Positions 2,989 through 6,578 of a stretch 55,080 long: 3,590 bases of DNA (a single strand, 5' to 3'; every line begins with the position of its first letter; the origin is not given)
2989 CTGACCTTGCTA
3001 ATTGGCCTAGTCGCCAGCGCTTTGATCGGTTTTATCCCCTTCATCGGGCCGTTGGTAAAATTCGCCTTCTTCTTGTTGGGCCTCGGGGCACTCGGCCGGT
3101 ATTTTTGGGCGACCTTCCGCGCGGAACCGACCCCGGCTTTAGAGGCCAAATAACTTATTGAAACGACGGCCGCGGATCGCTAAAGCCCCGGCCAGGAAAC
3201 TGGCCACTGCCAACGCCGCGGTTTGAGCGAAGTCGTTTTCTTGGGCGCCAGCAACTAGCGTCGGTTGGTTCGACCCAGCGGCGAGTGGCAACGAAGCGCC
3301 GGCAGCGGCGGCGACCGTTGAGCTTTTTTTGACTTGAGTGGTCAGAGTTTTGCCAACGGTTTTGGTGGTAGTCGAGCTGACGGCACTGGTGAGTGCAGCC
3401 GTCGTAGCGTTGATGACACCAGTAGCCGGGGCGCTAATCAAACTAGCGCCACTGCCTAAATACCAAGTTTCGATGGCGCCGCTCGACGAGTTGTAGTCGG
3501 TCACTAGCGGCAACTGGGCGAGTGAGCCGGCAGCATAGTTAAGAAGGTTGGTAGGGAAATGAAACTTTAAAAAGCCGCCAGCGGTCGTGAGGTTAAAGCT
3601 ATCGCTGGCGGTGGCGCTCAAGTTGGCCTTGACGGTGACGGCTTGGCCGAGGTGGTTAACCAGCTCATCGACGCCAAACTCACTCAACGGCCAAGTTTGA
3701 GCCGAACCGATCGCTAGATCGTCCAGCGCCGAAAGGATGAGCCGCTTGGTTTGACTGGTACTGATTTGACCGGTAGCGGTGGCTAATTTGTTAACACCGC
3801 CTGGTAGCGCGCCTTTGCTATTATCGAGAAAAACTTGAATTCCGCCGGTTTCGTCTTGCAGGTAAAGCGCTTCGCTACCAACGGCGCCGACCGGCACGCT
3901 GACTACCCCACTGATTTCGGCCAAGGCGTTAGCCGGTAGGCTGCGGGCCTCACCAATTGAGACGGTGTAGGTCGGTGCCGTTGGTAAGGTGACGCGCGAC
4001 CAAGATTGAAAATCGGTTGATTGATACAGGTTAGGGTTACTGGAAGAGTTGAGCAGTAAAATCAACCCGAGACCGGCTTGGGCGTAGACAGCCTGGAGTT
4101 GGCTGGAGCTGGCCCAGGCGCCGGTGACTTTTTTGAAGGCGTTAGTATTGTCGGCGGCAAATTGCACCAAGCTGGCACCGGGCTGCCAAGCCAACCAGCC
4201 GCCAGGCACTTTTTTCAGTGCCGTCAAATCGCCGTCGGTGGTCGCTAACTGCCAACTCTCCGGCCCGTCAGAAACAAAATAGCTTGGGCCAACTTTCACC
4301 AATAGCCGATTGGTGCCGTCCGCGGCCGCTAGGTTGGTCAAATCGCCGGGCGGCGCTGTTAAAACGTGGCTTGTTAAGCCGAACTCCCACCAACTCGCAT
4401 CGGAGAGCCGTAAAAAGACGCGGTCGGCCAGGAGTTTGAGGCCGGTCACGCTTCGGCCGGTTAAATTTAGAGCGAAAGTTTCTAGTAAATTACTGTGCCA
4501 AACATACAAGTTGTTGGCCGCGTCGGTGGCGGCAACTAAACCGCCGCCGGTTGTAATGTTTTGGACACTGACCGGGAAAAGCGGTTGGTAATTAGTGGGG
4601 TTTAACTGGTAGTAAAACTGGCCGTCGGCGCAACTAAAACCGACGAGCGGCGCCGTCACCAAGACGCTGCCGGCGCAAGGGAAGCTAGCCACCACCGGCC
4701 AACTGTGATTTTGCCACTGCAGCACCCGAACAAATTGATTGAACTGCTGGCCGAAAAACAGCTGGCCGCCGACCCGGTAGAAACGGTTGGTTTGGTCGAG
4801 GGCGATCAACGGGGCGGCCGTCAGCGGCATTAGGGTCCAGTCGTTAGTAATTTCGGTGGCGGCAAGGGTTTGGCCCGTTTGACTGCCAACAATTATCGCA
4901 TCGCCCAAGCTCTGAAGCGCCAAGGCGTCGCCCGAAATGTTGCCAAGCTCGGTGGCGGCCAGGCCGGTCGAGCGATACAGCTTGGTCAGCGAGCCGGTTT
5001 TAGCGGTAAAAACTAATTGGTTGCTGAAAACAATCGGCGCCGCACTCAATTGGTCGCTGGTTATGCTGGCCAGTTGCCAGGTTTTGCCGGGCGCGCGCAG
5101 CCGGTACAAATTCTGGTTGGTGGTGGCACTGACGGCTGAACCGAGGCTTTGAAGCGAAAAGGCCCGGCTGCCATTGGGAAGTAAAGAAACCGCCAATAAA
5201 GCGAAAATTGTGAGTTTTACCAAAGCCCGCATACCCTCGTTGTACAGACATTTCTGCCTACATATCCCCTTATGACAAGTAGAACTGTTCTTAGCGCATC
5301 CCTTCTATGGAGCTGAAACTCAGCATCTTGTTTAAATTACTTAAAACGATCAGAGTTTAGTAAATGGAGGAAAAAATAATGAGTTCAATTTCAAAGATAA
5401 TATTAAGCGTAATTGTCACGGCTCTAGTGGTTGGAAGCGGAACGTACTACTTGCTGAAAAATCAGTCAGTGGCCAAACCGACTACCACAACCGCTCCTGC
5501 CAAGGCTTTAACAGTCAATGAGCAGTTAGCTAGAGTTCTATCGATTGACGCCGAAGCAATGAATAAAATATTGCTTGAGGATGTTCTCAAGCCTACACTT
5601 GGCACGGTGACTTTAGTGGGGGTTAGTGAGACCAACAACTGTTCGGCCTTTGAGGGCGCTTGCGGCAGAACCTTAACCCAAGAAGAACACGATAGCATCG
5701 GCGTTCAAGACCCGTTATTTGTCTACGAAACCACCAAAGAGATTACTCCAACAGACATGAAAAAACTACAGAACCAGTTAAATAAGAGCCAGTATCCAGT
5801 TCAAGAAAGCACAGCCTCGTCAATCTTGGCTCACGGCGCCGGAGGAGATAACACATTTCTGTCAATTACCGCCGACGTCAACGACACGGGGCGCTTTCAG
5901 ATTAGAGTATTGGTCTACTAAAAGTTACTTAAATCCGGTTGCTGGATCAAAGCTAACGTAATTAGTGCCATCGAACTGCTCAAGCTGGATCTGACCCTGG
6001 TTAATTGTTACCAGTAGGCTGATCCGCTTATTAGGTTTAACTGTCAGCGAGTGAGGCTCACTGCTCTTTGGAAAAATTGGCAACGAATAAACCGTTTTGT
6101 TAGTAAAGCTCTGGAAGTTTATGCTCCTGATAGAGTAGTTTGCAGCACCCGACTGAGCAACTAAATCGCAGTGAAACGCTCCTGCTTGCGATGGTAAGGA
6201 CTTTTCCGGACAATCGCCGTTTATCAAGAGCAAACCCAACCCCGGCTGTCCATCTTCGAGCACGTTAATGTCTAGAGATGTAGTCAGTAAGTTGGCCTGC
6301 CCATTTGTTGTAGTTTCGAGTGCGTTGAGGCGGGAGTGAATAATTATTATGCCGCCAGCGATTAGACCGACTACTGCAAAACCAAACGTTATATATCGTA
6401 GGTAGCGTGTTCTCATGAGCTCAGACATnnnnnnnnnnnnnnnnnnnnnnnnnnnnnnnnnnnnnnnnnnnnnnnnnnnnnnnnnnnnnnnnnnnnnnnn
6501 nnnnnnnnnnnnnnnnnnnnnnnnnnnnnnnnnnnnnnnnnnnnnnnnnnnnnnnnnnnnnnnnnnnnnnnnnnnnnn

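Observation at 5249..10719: Cargo-carrying IS1595-family transposon with intact ends and a perfect 8-bp target duplication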

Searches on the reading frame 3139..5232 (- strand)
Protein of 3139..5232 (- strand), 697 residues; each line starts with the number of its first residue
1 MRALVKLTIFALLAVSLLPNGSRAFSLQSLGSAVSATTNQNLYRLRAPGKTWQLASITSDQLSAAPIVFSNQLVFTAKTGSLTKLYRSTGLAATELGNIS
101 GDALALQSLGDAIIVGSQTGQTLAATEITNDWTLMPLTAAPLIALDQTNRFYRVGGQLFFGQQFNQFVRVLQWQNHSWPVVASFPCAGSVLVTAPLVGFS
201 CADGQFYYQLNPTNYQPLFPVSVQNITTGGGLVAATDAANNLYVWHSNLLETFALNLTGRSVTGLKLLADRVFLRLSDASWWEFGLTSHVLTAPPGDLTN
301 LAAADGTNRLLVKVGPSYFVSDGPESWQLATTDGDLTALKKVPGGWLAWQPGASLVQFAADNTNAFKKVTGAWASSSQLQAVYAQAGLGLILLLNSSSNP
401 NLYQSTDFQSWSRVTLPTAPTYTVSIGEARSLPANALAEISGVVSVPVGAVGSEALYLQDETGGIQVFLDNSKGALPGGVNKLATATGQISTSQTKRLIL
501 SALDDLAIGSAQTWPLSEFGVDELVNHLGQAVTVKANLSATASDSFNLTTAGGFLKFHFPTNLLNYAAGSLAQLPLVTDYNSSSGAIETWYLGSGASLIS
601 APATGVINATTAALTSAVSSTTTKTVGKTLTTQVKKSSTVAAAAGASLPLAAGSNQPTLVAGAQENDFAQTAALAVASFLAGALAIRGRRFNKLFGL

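Call 6: search_protein_families(library=pfam, proteins=[window:3139-5232:-], max_evalue=0.01)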
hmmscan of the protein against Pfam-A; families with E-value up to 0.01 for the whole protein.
window:3139-5232:- (697 aa): 0 families

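Call 7: search_protein_families(library=ncbifam, proteins=[window:3139-5232:-], max_evalue=0.01)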
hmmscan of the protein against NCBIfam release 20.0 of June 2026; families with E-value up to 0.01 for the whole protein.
window:3139-5232:- (697 aa): 0 families

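Call 11: find_encoding_contigs(protein=window:3139-5232:-, flank=10000, max_places=10)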
Protein window:3139-5232:- (697 aa): 2 contigs read that carry it; 2 places shown.
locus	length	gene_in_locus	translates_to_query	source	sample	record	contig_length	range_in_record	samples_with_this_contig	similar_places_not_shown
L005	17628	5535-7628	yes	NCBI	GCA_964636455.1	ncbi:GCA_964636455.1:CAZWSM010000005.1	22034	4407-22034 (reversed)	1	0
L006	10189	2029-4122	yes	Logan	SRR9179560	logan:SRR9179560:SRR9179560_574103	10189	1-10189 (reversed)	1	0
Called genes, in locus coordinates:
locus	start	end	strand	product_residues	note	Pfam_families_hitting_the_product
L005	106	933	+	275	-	PF12762:DDE_Tnp_IS1595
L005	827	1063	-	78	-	-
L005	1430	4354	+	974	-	-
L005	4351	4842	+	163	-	-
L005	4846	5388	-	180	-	-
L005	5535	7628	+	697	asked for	-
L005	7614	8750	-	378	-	PF04519:Bactofilin (weak), PF26514:DUF8173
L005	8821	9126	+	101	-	-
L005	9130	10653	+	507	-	-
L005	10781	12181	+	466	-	PF02156:Glyco_hydro_26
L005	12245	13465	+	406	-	PF01522:Polysacc_deac_1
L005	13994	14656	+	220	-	PF13560:HTH_31, PF01381:HTH_3, PF12844:HTH_19 (weak), PF13443:HTH_26 (faint), PF00011:HSP20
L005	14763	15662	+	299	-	PF26549:Tricorn_N, PF26550:Tricorn_2nd (weak), PF26549:Tricorn_N, PF07676:PD40, PF26549:Tricorn_N, PF07676:PD40, PF26549:Tricorn_N, PF07676:PD40, +5 more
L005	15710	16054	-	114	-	-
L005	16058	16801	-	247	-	-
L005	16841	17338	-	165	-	PF00160:Pro_isomerase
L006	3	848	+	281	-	?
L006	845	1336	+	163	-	-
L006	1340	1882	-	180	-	-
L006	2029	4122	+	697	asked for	-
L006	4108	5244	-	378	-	PF04519:Bactofilin (weak), PF26514:DUF8173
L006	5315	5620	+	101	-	-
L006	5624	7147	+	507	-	-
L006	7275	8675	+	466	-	PF02156:Glyco_hydro_26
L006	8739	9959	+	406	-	PF01522:Polysacc_deac_1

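Call 48: find_homologous_proteins(query=window:3139-5232:-, max_evalue=0.00001)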
Query window:3139-5232:- (697 aa): 5 proteins with E <= 0.00001 among 8000 candidates.
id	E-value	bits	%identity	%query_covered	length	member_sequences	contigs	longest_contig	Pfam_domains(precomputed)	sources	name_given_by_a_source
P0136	0.0e+0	1498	100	100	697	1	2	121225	-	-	-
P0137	7.2e-255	866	58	100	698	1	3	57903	-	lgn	-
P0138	2.4e-231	788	54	100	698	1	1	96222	-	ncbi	-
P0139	1.0e-57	214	29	98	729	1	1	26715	-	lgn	-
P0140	2.0e-50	190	34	56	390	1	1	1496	-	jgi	jgi:hypothetical protein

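Call 49: find_encoding_contigs(protein=P0137, flank=10000, max_places=3)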
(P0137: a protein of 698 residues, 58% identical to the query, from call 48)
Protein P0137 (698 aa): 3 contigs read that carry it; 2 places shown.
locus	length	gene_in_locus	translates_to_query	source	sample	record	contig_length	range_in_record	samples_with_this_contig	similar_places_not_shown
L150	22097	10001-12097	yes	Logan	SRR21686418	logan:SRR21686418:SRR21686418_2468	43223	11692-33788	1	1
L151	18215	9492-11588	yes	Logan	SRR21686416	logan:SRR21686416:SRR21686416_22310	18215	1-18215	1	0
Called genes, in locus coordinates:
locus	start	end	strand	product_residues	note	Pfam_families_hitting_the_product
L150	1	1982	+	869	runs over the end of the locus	PF07517:SecA_DEAD, PF01043:SecA_PP_bind, PF21090:P-loop_SecA, PF07516:SecA_SW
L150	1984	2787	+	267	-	PF07719:TPR_2 (faint), PF13181:TPR_8 (faint), PF13428:TPR_14 (faint), PF00515:TPR_1 (faint), PF13176:TPR_7 (faint), PF13374:TPR_10 (faint), PF17874:TPR_MalT (faint), PF13424:TPR_12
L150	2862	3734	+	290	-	-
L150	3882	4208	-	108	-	-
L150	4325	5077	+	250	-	PF00005:ABC_tran, PF13401:AAA_22 (weak), PF13304:AAA_21 (weak)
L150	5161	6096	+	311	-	PF18075:FtsX_ECD, PF02687:FtsX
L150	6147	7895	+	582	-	PF00664:ABC_membrane, PF00005:ABC_tran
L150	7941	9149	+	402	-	PF05257:CHAP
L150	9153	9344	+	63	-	-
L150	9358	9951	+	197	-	PF03703:bPH_2 (weak)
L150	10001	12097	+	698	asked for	-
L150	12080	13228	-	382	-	PF04519:Bactofilin (faint), PF26514:DUF8173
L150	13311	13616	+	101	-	-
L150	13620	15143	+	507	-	-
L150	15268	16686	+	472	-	PF02156:Glyco_hydro_26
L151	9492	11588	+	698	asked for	-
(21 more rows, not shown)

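Call 50: find_encoding_contigs(protein=P0138, flank=10000, max_places=3)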
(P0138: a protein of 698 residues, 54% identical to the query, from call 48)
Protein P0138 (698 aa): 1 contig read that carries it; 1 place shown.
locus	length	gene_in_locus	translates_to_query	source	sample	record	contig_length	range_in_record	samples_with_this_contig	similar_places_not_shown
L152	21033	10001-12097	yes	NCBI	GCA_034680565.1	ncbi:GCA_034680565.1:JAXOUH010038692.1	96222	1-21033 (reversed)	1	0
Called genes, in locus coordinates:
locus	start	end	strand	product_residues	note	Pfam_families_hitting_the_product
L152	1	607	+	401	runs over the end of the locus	PF02403:Seryl_tRNA_N, PF00587:tRNA-synt_2b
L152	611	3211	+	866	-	PF07517:SecA_DEAD, PF01043:SecA_PP_bind, PF21090:P-loop_SecA, PF07516:SecA_SW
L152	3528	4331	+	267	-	PF07719:TPR_2 (faint), PF13181:TPR_8 (faint), PF13374:TPR_10 (faint), PF13432:TPR_16 (faint), PF17874:TPR_MalT (faint), PF13424:TPR_12 (weak)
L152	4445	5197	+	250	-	PF02463:SMC_N (faint), PF00005:ABC_tran, PF13401:AAA_22 (weak), PF13304:AAA_21 (weak)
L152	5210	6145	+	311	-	PF18075:FtsX_ECD, PF02687:FtsX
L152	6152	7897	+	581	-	PF00664:ABC_membrane, PF00005:ABC_tran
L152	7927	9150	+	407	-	PF05257:CHAP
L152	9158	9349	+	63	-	-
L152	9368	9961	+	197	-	PF03703:bPH_2 (weak)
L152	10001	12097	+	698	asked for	-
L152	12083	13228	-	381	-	PF04519:Bactofilin (faint), PF26514:DUF8173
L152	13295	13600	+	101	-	-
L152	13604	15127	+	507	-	-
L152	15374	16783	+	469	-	PF02156:Glyco_hydro_26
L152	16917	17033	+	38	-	-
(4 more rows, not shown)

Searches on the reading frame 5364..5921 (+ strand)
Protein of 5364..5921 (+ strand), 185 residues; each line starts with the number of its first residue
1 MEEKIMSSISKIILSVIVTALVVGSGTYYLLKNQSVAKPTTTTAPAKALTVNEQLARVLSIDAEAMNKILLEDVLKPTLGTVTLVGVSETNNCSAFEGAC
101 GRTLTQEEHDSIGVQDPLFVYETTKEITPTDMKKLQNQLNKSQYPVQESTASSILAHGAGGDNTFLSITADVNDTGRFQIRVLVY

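Call 6: search_protein_families(library=pfam, proteins=[window:5364-5921:+], max_evalue=0.01)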
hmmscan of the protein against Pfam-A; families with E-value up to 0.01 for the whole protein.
window:5364-5921:+ (185 aa): 0 families

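Call 7: search_protein_families(library=ncbifam, proteins=[window:5364-5921:+], max_evalue=0.01)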
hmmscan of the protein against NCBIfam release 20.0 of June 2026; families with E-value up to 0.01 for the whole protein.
window:5364-5921:+ (185 aa): 0 families

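Call 54: search_protein_families(library=padloc, proteins=[window:5364-5921:+], max_evalue=0.01)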
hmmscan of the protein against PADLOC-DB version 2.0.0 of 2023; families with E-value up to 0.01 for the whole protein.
window:5364-5921:+ (185 aa): 0 families

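Call 55: search_protein_families(library=phrogs, proteins=[window:5364-5921:+], max_evalue=0.01)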
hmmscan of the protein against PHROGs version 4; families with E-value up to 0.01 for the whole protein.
window:5364-5921:+ (185 aa): 0 families

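Call 85: search_protein_families(library=pfam, proteins=[L011:1332-1913:+, L011:1910-2545:+, L011:2545-2853:+], max_evalue=0.001)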
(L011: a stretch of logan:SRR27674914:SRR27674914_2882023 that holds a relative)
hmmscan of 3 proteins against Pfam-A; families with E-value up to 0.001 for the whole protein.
L011:1332-1913:+ (193 aa): 0 families

L011:1910-2545:+ (211 aa): 3 families
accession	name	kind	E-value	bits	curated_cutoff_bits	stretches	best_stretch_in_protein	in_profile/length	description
PF13483.12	Lactamase_B_3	-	5.7e-24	85.3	24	1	2-175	1-160/160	Beta-lactamase superfamily domain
PF12706.13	Lactamase_B_2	-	1.9e-11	44.4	27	1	19-175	2-199/200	Beta-lactamase superfamily domain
PF00753.33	Lactamase_B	-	3.3e-05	24.4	22.7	1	10-50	8-57/196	Metallo-beta-lactamase superfamily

L011:2545-2853:+ (103 aa): 2 families
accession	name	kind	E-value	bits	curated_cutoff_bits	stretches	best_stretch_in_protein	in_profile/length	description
PF11969.13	DcpS_C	-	1.4e-11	45.3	24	1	20-103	14-97/114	Scavenger mRNA decapping enzyme C-term binding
PF01230.28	HIT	-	4.1e-10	40.6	21.5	1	23-103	9-90/98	HIT domain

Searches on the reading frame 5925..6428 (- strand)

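Call 6: search_protein_families(library=pfam, proteins=[window:5925-6428:-], max_evalue=0.01)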
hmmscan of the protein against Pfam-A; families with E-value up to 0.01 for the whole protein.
window:5925-6428:- (167 aa): 0 families

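Call 7: search_protein_families(library=ncbifam, proteins=[window:5925-6428:-], max_evalue=0.01)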
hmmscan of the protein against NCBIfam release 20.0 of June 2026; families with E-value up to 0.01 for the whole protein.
window:5925-6428:- (167 aa): 0 families

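Call 54: search_protein_families(library=padloc, proteins=[window:5925-6428:-], max_evalue=0.01)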
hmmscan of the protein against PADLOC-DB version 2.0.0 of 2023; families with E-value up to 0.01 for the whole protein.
window:5925-6428:- (167 aa): 0 families

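Call 55: search_protein_families(library=phrogs, proteins=[window:5925-6428:-], max_evalue=0.01)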
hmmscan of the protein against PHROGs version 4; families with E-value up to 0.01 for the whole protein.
window:5925-6428:- (167 aa): 0 families

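Call 85: search_protein_families(library=pfam, proteins=[L011:1332-1913:+, L011:1910-2545:+, L011:2545-2853:+], max_evalue=0.001)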
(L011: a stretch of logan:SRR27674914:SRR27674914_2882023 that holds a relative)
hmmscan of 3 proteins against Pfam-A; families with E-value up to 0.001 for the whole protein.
L011:1332-1913:+ (193 aa): 0 families

L011:1910-2545:+ (211 aa): 3 families
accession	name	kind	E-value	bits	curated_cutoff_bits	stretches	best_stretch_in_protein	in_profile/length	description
PF13483.12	Lactamase_B_3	-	5.7e-24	85.3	24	1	2-175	1-160/160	Beta-lactamase superfamily domain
PF12706.13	Lactamase_B_2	-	1.9e-11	44.4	27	1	19-175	2-199/200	Beta-lactamase superfamily domain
PF00753.33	Lactamase_B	-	3.3e-05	24.4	22.7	1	10-50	8-57/196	Metallo-beta-lactamase superfamily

L011:2545-2853:+ (103 aa): 2 families
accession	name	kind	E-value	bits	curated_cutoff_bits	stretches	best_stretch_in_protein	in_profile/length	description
PF11969.13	DcpS_C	-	1.4e-11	45.3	24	1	20-103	14-97/114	Scavenger mRNA decapping enzyme C-term binding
PF01230.28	HIT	-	4.1e-10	40.6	21.5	1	23-103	9-90/98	HIT domain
